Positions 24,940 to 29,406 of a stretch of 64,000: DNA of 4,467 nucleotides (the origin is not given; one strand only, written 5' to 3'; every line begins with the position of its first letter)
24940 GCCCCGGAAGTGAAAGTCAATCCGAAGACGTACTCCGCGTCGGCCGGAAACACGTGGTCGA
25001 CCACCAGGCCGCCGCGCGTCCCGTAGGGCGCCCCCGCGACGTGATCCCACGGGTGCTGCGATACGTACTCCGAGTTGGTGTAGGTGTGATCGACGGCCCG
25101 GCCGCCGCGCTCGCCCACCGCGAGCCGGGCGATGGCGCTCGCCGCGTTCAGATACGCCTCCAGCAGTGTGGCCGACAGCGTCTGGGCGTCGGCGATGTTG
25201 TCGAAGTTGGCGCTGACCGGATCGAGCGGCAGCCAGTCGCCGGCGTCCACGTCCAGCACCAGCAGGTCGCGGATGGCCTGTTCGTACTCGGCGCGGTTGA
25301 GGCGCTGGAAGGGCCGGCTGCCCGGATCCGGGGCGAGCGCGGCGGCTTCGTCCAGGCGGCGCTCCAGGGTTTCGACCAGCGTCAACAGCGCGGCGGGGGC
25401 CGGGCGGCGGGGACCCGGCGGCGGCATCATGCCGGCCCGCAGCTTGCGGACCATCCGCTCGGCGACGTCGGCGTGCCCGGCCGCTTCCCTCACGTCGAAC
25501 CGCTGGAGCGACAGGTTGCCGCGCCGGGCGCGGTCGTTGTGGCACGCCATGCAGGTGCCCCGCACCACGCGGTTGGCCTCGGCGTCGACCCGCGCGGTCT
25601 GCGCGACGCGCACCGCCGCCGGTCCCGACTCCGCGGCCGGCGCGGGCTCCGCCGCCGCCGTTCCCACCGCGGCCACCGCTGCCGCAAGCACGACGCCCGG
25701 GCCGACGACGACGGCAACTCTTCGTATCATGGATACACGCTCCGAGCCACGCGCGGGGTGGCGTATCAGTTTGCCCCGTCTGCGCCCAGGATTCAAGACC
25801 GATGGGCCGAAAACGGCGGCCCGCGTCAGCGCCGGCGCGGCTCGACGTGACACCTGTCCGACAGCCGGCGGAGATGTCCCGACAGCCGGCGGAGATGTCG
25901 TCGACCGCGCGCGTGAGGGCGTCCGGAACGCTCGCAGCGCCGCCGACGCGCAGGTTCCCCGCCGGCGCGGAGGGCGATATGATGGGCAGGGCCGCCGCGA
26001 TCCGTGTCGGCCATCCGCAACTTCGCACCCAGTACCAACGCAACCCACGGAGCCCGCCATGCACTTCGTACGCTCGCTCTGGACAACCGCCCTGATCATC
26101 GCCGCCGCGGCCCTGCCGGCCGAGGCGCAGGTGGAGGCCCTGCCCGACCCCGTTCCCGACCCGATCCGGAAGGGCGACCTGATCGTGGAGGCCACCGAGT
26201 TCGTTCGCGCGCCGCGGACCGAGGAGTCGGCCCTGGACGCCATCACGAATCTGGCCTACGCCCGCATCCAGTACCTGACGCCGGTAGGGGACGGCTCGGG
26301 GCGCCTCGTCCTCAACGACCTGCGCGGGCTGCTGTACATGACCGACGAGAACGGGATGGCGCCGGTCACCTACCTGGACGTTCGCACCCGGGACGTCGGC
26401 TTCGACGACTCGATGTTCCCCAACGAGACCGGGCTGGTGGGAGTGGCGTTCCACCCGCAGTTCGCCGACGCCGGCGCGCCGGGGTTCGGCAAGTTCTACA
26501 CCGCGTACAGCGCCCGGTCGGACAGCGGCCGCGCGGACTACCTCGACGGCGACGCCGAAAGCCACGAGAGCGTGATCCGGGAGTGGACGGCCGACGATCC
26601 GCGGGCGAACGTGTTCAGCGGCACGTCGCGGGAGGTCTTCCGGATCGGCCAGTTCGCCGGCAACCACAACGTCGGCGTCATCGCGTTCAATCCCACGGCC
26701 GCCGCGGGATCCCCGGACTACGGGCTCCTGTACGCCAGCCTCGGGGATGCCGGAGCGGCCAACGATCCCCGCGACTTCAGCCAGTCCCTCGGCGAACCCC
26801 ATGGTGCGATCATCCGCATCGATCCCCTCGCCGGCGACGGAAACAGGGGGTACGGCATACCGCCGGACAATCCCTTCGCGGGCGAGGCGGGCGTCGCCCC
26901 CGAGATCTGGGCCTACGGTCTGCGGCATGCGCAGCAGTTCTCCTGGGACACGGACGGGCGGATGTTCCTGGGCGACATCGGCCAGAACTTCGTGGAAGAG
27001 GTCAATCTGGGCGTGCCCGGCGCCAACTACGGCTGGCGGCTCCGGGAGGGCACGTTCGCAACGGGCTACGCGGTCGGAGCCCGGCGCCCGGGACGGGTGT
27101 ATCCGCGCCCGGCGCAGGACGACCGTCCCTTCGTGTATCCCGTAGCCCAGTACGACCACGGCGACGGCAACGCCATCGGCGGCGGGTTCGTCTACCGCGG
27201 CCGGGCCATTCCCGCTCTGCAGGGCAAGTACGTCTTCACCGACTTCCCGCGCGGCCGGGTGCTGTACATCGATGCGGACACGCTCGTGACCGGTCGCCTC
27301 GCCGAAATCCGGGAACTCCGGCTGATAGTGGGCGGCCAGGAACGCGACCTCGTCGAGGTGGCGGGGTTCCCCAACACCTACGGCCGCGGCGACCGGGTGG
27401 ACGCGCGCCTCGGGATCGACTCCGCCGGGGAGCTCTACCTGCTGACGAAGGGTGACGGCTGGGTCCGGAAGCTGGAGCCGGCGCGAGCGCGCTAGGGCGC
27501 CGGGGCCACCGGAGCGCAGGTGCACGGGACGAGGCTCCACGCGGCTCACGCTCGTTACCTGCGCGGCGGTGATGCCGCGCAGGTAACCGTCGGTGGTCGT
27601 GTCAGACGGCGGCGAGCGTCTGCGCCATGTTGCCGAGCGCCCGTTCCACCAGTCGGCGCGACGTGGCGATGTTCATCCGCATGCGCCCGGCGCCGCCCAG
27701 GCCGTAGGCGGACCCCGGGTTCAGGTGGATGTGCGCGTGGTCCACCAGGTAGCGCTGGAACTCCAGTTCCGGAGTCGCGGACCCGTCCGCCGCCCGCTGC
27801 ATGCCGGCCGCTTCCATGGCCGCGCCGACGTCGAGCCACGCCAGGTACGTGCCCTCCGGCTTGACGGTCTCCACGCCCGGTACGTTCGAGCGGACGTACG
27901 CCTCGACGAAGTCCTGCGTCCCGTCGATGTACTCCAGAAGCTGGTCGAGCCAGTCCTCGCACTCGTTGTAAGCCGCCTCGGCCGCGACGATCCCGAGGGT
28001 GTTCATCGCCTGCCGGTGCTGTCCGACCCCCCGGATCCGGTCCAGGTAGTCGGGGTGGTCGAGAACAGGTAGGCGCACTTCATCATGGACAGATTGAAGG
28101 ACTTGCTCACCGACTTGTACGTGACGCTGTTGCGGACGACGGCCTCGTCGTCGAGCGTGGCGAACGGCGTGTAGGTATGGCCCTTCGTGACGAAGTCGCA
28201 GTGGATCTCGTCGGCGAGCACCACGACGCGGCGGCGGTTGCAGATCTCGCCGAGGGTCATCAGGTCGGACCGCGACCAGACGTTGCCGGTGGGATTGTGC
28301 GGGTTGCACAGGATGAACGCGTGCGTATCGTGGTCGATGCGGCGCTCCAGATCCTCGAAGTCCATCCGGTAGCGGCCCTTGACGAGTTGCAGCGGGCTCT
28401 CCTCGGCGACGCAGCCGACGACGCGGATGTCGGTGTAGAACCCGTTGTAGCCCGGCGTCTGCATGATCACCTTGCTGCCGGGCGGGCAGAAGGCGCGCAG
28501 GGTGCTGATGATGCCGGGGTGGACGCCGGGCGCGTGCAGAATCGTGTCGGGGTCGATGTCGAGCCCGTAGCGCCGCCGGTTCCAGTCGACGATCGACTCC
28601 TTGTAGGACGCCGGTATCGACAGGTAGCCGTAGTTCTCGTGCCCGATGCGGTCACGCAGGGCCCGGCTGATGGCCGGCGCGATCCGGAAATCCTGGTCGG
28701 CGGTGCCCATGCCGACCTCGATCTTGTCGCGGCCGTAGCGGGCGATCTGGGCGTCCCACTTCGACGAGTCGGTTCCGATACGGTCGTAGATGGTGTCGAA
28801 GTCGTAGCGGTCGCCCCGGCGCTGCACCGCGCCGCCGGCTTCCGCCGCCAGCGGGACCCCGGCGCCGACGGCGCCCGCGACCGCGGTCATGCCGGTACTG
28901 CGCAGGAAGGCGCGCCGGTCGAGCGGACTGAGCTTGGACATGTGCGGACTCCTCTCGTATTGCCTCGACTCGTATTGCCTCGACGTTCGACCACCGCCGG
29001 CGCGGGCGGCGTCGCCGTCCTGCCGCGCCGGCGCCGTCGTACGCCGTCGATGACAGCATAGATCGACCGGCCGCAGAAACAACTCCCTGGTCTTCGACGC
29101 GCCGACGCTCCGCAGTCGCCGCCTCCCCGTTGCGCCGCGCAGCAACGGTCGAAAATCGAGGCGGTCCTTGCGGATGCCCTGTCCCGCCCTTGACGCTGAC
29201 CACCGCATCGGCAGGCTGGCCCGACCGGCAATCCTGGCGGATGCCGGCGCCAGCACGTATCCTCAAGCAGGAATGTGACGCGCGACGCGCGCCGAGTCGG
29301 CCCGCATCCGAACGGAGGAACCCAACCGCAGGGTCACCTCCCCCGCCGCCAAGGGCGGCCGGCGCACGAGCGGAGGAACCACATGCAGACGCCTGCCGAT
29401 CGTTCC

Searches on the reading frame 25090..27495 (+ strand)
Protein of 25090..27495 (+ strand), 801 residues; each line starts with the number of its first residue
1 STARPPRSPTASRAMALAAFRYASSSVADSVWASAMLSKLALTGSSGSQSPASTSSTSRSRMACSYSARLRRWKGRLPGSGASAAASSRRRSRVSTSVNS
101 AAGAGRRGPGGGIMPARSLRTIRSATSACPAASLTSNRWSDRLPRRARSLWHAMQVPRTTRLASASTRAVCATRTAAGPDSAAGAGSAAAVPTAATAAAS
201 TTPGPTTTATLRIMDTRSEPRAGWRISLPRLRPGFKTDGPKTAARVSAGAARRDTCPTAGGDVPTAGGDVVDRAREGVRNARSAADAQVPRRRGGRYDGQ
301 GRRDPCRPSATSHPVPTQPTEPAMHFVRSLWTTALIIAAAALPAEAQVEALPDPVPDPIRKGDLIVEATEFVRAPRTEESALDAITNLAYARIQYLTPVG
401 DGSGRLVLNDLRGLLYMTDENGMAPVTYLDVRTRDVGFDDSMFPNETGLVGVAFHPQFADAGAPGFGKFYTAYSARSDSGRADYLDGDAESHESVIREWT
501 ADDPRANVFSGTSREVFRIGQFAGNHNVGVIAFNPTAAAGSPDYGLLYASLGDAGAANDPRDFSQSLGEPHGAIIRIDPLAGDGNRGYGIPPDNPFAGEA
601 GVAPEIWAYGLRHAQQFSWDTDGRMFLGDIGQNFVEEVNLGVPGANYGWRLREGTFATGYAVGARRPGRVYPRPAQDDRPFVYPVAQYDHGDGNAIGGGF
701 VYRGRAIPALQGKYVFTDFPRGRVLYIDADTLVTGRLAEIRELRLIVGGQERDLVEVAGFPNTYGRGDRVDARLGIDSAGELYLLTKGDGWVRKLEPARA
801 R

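Call 9: search_protein_families(library=pfam, proteins=[window:25090-27495:+], max_evalue=0.01)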
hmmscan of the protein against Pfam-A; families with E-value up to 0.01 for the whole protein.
window:25090-27495:+ (801 aa): 1 family
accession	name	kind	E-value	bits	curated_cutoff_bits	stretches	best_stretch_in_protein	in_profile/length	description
PF07995.17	GSDH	-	5.2e-28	98.7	25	1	437-730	39-289/332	Glucose / Sorbosone dehydrogenase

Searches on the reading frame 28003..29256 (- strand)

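Call 9: search_protein_families(library=pfam, proteins=[window:28003-29256:-], max_evalue=0.01)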
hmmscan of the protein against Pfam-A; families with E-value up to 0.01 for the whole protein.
window:28003-29256:- (417 aa): 1 family
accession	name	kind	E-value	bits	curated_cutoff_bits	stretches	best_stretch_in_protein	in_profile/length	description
PF00155.27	Aminotran_1_2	-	4.2e-31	108.9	19.7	1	187-400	12-234/361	Aminotransferase class I and II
